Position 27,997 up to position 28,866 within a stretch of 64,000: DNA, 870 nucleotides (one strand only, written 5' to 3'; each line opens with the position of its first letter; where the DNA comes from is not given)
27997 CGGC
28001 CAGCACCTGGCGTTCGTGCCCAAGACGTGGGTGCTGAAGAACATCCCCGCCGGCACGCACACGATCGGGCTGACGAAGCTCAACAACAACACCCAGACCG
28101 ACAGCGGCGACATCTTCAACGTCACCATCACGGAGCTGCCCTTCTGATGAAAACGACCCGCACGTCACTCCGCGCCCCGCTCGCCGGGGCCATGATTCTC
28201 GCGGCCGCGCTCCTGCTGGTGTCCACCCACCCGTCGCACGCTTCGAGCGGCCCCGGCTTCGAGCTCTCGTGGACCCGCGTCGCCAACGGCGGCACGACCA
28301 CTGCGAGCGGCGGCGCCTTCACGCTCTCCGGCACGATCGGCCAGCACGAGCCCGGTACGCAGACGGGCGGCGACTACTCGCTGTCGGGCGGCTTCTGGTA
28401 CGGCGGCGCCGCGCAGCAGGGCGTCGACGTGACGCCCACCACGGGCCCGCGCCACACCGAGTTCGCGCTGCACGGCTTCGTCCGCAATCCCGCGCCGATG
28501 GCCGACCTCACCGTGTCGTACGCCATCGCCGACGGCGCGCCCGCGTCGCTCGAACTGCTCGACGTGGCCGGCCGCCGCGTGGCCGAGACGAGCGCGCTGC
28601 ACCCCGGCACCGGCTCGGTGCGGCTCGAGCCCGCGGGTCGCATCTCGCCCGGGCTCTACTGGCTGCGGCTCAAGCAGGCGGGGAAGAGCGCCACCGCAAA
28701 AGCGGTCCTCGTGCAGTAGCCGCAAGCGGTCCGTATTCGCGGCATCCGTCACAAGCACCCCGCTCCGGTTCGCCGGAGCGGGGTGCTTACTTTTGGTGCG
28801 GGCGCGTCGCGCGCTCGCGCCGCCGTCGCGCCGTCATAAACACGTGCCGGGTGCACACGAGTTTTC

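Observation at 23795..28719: Translationally coupled array of four paralogous secreted proteins with a hypervariable core, capped by a T9SS-CTD protein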

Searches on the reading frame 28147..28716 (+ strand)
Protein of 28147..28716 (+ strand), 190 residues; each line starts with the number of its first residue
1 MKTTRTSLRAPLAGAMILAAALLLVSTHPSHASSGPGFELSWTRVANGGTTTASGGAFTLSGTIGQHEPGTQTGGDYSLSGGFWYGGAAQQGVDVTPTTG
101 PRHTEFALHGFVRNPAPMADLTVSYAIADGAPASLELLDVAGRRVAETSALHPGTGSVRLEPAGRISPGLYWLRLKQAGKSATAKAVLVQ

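Call 4: search_protein_families(library=pfam, proteins=[window:28147-28716:+], max_evalue=1)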
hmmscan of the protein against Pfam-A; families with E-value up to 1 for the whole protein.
window:28147-28716:+ (190 aa): 1 family
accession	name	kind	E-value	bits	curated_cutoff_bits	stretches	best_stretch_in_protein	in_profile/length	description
PF18962.6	Por_Secre_tail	-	0.093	13.5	27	1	117-187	5-74/75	Secretion system C-terminal sorting domain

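Call 5: search_protein_families(library=ncbifam, proteins=[window:28147-28716:+], max_evalue=1)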
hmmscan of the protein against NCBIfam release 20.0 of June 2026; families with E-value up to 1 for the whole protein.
window:28147-28716:+ (190 aa): 2 families
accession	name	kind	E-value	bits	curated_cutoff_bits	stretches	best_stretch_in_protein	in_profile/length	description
TIGR04183.1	Por_Secre_tail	domain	0.00056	19.8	23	1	115-186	5-69/72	T9SS type A sorting domain-containing protein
NF058579.1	CPR_pilus_PamT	equivalog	0.015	14.7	240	1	17-83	8-77/241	CPR-type pilus protein PamT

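Call 8: search_protein_families(library=phrogs, proteins=[window:28147-28716:+], max_evalue=1)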
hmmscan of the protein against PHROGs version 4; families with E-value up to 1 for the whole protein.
window:28147-28716:+ (190 aa): 0 families

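Call 26: find_homologous_proteins(query=window:28147-28716:+)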
Query window:28147-28716:+ (190 aa): 12 proteins with E <= 0.001 among 1055 candidates.
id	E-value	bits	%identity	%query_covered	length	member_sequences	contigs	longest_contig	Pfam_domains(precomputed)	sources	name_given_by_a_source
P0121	2.6e-117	407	100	100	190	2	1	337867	-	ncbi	-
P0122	4.3e-51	191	56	92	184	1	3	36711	-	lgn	-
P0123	3.7e-38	149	48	85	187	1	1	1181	-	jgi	-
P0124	6.2e-13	67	49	45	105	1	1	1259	-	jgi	jgi:hypothetical protein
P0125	9.3e-12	63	35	83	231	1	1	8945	-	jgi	jgi:hypothetical protein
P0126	1.3e-8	53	34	70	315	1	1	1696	-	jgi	jgi:hypothetical protein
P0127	1.0e-7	50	42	52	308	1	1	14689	-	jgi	jgi:hypothetical protein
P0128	1.9e-7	49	47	42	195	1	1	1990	PF18962.8,PF13860.13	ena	-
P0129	7.0e-7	47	40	49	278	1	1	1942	-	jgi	jgi:hypothetical protein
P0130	8.0e-7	47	47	36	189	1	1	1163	-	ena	-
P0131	5.3e-6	44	41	47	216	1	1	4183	-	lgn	-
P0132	1.4e-5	43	36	64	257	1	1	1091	-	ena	-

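Call 46: predict_structure(alignment_id=A5)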
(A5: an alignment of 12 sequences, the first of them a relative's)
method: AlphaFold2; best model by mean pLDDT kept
length: 190 residues; sequences in the alignment: 12
mean_pLDDT: 63.4   pTM: 0.48
mean pLDDT of the five models: 63.4, 59.6, 58.5, 57.3, 55.0
residues with pLDDT >= 90: 54; 70-90: 31; 50-70: 10; < 50: 95
segments of 3 or more residues with pLDDT < 50: 1-12, 14-16, 18-40, 47-74, 76-79, 81-103
pLDDT, mean of each block of 10 residues (from residue 1): 43 49 35 35 47 38 37 47 37 38 67 86 89 94 94 92 93 93 91
secondary structure, 60 per line:
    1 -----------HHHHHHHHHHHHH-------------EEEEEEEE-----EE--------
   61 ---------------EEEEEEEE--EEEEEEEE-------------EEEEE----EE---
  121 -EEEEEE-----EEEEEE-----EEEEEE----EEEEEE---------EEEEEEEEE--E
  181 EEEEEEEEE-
elements in order: H12-24 E38-45 E76-83 E86-93 E107-111 E122-127 E133-138 E144-149 E154-159 E169-177 E180-189

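Call 66: search_solved_structures(query=A7, max_evalue=10)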
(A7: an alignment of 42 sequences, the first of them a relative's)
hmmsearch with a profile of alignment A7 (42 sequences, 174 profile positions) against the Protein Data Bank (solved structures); distinct sequences matched with E-value up to 10: 1.
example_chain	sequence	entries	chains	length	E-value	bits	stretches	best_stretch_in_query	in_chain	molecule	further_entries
11is_J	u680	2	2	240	0.17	14.9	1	57-158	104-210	1332E5 Heavy Chain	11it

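Call 91: search_protein_families(library=ncbifam, alignment_id=A7, max_evalue=1)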
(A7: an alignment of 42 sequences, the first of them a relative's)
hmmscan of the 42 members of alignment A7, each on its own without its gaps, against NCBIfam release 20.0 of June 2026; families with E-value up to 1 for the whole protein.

A. member 1, P0121 (190 aa): 2 families
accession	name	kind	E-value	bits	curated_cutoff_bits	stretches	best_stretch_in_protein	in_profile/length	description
TIGR04183.1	Por_Secre_tail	domain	0.00056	19.8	23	1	115-186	5-69/72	T9SS type A sorting domain-containing protein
NF058579.1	CPR_pilus_PamT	equivalog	0.015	14.7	240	1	17-83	8-77/241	CPR-type pilus protein PamT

B. families by the number of members that match (of 42 scanned): 17 families
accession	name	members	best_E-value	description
NF058579.1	CPR_pilus_PamT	40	3.2e-06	CPR-type pilus protein PamT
NF050076.1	sort_motif_YLP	26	0.0032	YLP-box putative sorting motif-containing protein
NF053834.1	ultrashort_CTERM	18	0.047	YLP-box putative sorting motif-containing protein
NF041599.1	reg_PtrA_PA2808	11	0.0044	co-regulatory protein PtrA N-terminal domain-containing protein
TIGR04200.2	targ_of_XrtJ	4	0.0081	PExPT-CTERM protein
TIGR04183.1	Por_Secre_tail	3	0.00021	T9SS type A sorting domain-containing protein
NF045729.1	VlpA_Nterm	2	0.0058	variable lipoprotein VlpA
NF052318.1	T9SS_sortase_N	2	0.069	type IX secretion system sortase PorU, long form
NF008665.0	PRK11667.1-3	2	0.14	hypothetical protein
NF005511.0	PRK07121.1-4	2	0.17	FAD-binding protein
NF040783.1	DVU0150_fam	1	0.059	DVU0150 family protein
NF002687.0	PRK02463.1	1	0.14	membrane protein insertase YidC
NF038244.1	pheromon_TrpTrp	1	0.15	quorum-sensing system DWW-type pheromone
NF053819.1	EF0750_LPXTG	1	0.25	EF2685/EF0750 family sortase-dependent surface protein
TIGR01653.1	lactococcin_972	1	0.27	lactococcin 972 family bacteriocin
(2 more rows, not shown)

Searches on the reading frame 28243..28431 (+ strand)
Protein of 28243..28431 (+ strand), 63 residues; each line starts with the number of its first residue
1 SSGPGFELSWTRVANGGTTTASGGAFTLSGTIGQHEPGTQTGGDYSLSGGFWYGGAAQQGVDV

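Call 56: find_homologous_proteins(query=A6, max_evalue=0.01)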
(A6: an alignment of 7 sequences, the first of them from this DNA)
Query A6 (7 sequences) (63 aa, profile of the alignment): 790 proteins with E <= 0.01 among 1072 candidates; the best 120 are listed.
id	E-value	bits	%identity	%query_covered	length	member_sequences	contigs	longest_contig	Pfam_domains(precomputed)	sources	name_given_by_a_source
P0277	9.8e-20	88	58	87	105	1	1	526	-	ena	-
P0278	1.9e-18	84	59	81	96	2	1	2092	-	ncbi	-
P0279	3.2e-18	83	57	95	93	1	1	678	-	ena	-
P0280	6.1e-18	82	52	95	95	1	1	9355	-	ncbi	-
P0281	8.5e-18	82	50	95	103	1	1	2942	-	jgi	-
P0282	1.3e-17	81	53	95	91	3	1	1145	-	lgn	-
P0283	2.4e-17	80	48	98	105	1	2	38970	-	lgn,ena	-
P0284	3.5e-17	80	56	83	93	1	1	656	-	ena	-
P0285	4.4e-17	80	52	92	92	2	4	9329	-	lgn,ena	-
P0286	5.4e-17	79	48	95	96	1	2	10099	-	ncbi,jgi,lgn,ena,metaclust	ncbi:MAG: hypothetical protein WHX52_22515 [Anaerolineae bacterium]|metaclust:\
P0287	7.2e-17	79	50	95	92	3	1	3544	-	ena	-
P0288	7.7e-17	79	47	95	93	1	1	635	-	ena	-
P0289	9.6e-17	78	46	89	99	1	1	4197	-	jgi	jgi:hypothetical protein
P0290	1.1e-16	78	45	95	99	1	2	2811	-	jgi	jgi:hypothetical protein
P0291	1.2e-16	78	49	84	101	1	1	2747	-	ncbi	-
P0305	2.5e-16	77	50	95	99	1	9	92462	-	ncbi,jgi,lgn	-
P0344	1.0e-15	75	45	95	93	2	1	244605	-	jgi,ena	jgi:hypothetical protein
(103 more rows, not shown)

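Call 58: find_encoding_contigs(protein=P0305, flank=8000, max_places=4)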
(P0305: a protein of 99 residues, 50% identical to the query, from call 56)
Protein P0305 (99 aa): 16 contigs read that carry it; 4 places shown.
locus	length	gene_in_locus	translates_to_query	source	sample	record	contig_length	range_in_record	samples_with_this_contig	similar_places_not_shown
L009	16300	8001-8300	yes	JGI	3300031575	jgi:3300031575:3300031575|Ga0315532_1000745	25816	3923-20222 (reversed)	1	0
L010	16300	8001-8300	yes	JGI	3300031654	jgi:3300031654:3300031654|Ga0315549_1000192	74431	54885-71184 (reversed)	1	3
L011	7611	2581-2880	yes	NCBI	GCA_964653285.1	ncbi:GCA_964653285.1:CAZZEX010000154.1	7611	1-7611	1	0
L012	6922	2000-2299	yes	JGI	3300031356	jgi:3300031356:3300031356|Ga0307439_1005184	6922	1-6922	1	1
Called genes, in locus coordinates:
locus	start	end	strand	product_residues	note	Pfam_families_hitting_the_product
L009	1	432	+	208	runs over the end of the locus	PF13386:DsbD_2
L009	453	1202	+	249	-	PF00753:Lactamase_B, PF23023:Anti-Pycsar_Apyc1 (weak), PF12706:Lactamase_B_2 (weak)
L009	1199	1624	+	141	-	PF02566:OsmC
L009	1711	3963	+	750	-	PF00266:Aminotran_5, PF01041:DegT_DnrJ_EryC1, PF01212:Beta_elim_lyase, PF00586:AIRS, PF02769:AIRS_C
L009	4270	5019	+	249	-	PF07690:MFS_1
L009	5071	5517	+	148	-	PF07690:MFS_1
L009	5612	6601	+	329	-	PF00586:AIRS, PF02769:AIRS_C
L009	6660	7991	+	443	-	-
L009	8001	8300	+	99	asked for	-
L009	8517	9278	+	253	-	PF00142:Fer4_NifH (faint), PF01656:CbiA, PF10609:ParA (weak), PF13614:AAA_31 (weak)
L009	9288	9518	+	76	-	PF10133:CooT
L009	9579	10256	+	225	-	PF07796:DUF1638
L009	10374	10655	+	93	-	-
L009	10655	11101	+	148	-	PF12797:Fer4_2 (weak), PF13237:Fer4_10, PF00037:Fer4, PF12838:Fer4_7, PF13187:Fer4_9, PF25160:LdpA_Fe-S-bd, PF00037:Fer4, PF12837:Fer4_6, +8 more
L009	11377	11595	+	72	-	-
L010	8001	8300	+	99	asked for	-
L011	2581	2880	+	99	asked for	-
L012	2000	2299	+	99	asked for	-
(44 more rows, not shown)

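Call 59: find_encoding_contigs(protein=P0344, flank=8000, max_places=3)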
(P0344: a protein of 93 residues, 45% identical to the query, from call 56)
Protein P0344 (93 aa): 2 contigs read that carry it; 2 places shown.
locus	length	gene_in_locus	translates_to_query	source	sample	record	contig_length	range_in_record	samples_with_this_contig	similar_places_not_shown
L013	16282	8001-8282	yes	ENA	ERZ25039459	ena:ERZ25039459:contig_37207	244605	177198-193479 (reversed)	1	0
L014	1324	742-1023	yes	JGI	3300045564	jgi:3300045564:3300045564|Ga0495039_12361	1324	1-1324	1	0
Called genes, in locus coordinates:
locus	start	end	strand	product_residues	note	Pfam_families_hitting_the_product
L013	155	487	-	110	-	-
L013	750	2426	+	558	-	PF08811:DUF1800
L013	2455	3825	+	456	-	PF07394:DUF1501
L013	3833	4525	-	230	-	-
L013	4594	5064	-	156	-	PF03772:Competence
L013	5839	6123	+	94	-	PF13384:HTH_23, PF13518:HTH_28 (weak), PF13551:HTH_29 (weak)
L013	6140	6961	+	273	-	PF13358:DDE_3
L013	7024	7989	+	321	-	-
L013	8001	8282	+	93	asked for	-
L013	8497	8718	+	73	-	-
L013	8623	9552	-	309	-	PF04542:Sigma70_r2, PF08281:Sigma70_r4_2, PF04545:Sigma70_r4, PF12680:SnoaL_2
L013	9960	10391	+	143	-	PF07366:SnoaL, PF12680:SnoaL_2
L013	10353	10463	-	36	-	-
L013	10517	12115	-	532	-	PF07690:MFS_1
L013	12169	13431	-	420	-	PF00308:Bac_DnaA (weak), PF00158:Sigma54_activat (faint), PF04851:ResIII (faint), PF01695:IstB_IS21, PF13191:AAA_16 (faint), PF20720:nSTAND3 (faint), PF00004:AAA, PF01695:IstB_IS21, +3 more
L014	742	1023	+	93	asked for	-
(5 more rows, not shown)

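Call 63: find_related_loci(query=A6, collection=metagenome_contigs, flank=4000)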
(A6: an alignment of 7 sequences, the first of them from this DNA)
Query A6 (63 aa) in metagenome_contigs; peptide patterns used: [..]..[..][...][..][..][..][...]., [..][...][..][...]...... (x = any residue, [..] = any of these).
600 stretches matched a pattern (row limit reached: there are more); 436 encode a relative of the query (tblastn E <= 1e-3); the best 80 are kept; 80 distinct loci.
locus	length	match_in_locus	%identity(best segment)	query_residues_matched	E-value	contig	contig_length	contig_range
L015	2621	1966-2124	58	5-57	2e-15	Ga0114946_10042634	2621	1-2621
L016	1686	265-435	56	2-58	2e-15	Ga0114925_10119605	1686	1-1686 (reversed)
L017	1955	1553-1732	53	2-61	8e-15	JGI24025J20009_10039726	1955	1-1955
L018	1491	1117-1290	53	2-59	2e-14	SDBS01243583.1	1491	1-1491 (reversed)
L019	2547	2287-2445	58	5-57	2e-14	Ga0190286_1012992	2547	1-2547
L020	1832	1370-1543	52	2-59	4e-14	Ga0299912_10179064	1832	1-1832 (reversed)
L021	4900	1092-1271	52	2-61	8e-14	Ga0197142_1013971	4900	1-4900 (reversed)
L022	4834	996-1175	52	2-61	1e-13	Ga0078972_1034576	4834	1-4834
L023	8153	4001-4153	49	3-53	1e-13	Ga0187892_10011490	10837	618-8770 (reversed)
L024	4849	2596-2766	53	2-58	1e-13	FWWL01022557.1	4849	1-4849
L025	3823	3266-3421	56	2-53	2e-13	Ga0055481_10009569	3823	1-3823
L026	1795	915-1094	48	2-61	1e-13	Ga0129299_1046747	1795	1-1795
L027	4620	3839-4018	52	2-61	2e-13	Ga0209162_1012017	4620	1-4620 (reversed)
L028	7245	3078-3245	43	4-59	2e-13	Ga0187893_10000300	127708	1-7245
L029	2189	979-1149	58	2-56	2e-13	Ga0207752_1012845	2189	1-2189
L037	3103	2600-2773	50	2-59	5e-13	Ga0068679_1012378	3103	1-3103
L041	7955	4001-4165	49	5-59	7e-13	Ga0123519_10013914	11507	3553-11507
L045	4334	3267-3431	55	2-56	7e-13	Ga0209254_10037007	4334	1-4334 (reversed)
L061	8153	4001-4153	54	1-52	2e-12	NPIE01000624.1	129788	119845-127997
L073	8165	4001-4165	55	2-56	3e-12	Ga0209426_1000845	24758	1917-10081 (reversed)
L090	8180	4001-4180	45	2-61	1e-11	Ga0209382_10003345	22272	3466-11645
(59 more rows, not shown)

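Call 95: search_protein_families(library=pfam, proteins=[L015:152-1867:+, L019:485-2212:+, L027:559-3714:+, L037:461-2491:+, L041:1393-3888:+, L045:1228-3177:+, L061:2094-3908:+, L073:1483-3924:+, L090:591-3923:+, L025:2230-3126:+], max_evalue=0.001)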
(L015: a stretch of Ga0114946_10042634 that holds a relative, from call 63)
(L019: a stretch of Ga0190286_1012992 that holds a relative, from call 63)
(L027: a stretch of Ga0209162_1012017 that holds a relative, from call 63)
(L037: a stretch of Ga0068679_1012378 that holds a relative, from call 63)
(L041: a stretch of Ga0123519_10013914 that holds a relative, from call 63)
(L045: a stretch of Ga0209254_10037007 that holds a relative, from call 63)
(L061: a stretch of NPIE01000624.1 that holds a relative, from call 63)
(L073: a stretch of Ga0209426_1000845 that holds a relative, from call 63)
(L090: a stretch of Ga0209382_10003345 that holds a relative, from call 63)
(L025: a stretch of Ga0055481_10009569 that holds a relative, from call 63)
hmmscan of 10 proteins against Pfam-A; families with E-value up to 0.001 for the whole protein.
L015:152-1867:+ (572 aa): 1 family
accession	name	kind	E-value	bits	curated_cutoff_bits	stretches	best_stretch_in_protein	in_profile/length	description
PF13884.11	Peptidase_S74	-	6.7e-09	36.3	22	1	434-485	1-53/58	Chaperone of endosialidase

L019:485-2212:+ (576 aa): 0 families

L027:559-3714:+ (1052 aa): 0 families

L037:461-2491:+ (677 aa): 0 families

L041:1393-3888:+ (832 aa): 0 families

L045:1228-3177:+ (650 aa): 1 family
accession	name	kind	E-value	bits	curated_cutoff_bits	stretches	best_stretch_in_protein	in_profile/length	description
PF13884.11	Peptidase_S74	-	2.5e-08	34.5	22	1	502-550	1-50/58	Chaperone of endosialidase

L061:2094-3908:+ (605 aa): 2 families
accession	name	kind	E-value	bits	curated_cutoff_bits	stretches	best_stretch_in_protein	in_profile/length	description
PF18792.6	UspA1_rep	-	1.2e-12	47.4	27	0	295-307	1-13/13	Ubiquitous surface protein adhesin repeat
PF13884.11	Peptidase_S74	-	1.3e-10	41.8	22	1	466-517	1-53/58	Chaperone of endosialidase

L073:1483-3924:+ (814 aa): 0 families

L090:591-3923:+ (1111 aa): 2 families
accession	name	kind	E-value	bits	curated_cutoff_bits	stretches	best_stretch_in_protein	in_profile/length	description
PF21300.2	LbR_Ice_bind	-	4.9e-27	94.3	30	4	364-460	3-96/97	Grass antifreeze beta roll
PF13884.11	Peptidase_S74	-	1.8e-08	35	22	1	962-1011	1-51/58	Chaperone of endosialidase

L025:2230-3126:+ (299 aa): 0 families
